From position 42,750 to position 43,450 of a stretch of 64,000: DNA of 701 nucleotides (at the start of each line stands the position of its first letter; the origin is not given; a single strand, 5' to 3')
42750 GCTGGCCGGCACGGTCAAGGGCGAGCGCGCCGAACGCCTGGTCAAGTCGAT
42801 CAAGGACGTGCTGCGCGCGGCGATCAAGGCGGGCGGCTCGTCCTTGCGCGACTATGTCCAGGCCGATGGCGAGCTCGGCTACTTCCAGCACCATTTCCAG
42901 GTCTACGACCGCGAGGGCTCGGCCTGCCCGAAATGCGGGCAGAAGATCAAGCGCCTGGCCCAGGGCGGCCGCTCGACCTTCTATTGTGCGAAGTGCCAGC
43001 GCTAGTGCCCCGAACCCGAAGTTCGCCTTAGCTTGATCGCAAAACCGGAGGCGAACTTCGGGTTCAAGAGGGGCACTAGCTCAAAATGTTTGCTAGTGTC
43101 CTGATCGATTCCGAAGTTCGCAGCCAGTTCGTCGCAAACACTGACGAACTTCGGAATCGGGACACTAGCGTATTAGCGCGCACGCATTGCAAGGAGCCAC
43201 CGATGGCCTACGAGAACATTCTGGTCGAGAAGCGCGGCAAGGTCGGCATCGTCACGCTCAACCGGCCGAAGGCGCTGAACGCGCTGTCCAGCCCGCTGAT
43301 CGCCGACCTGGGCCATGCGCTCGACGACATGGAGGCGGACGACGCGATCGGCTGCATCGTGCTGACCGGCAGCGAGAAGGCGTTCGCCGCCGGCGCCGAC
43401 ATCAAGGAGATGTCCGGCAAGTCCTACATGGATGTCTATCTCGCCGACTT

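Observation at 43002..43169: Two tandem, related ~78 bp palindromes between mutM and the enoyl-CoA hydratase gene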

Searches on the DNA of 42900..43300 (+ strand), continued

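Call 59: search_with_rna_model(model_id=R1, sources=[L120, L121, L122, L123, L124, L125, L126, L127, L128, L129], max_evalue=1)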
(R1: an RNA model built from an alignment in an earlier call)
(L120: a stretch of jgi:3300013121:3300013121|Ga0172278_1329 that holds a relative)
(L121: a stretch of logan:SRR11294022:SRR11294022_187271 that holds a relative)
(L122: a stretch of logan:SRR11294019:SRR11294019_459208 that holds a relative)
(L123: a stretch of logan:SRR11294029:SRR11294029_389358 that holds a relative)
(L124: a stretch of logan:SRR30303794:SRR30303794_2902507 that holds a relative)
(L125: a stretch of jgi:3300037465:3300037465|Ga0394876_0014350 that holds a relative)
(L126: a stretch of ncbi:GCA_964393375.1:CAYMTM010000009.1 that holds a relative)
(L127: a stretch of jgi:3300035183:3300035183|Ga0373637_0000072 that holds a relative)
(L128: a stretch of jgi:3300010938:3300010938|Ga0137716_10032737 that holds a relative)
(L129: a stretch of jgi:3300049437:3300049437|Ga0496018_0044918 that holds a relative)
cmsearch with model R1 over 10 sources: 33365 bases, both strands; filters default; matches with E-value up to 1: 12.
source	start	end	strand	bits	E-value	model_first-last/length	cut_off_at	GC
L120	3873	3950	+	75.5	4.6e-17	1-76/76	no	0.58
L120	3964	4039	-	69.5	1.6e-15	1-76/76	no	0.53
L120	3964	4039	+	52.9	2.6e-11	1-76/76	no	0.53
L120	3873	3950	-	50.9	8.2e-11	1-76/76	no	0.58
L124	874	900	+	21.5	0.0022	1-27/76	3'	0.63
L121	1080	1104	+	21.3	0.0025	1-25/76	3'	0.64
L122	1074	1098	+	21.3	0.0025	1-25/76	3'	0.64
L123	1044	1068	+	21.3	0.0025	1-25/76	3'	0.64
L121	1080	1104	-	15.3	0.082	49-76/76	5'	0.64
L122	1074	1098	-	15.3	0.082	49-76/76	5'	0.64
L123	1044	1068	-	15.3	0.082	49-76/76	5'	0.64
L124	874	900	-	15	0.099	47-76/76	5'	0.63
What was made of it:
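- No hairpins are present in the relatives (call 59).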

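Call 96: search_with_rna_model(model_id=R1, sources=[L262, L263, L264, L265, L266, L267, L268, L269, L270, L271, L272, L273, L274, L275], max_evalue=0.1)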
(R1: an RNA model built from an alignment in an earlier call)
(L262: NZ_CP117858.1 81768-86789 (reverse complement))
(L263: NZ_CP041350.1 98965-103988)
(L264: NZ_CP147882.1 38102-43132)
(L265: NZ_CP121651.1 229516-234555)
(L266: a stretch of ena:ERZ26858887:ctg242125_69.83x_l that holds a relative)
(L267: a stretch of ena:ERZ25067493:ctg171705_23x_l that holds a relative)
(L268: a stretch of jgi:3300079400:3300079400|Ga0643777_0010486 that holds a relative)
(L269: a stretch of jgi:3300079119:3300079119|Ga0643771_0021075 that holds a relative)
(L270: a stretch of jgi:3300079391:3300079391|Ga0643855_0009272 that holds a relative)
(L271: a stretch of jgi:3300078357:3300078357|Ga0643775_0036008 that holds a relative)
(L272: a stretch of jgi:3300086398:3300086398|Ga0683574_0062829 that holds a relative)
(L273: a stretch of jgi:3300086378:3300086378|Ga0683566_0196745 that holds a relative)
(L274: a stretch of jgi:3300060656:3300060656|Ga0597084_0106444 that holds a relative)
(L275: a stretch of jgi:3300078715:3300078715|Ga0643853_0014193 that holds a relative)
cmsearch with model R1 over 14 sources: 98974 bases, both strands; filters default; matches with E-value up to 0.1: 2.
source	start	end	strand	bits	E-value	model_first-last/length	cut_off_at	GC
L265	1491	1544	+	26.8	0.0003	11-64/76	no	0.44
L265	1478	1553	-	24.1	0.0014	1-76/76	no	0.51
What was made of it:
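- No hairpins were found next to the 14 insertion-sequence loci examined (call 96).
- Tried and rejected: Covariance-model search around 14 insertion-sequence loci found no convincing hairpin (call 96).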
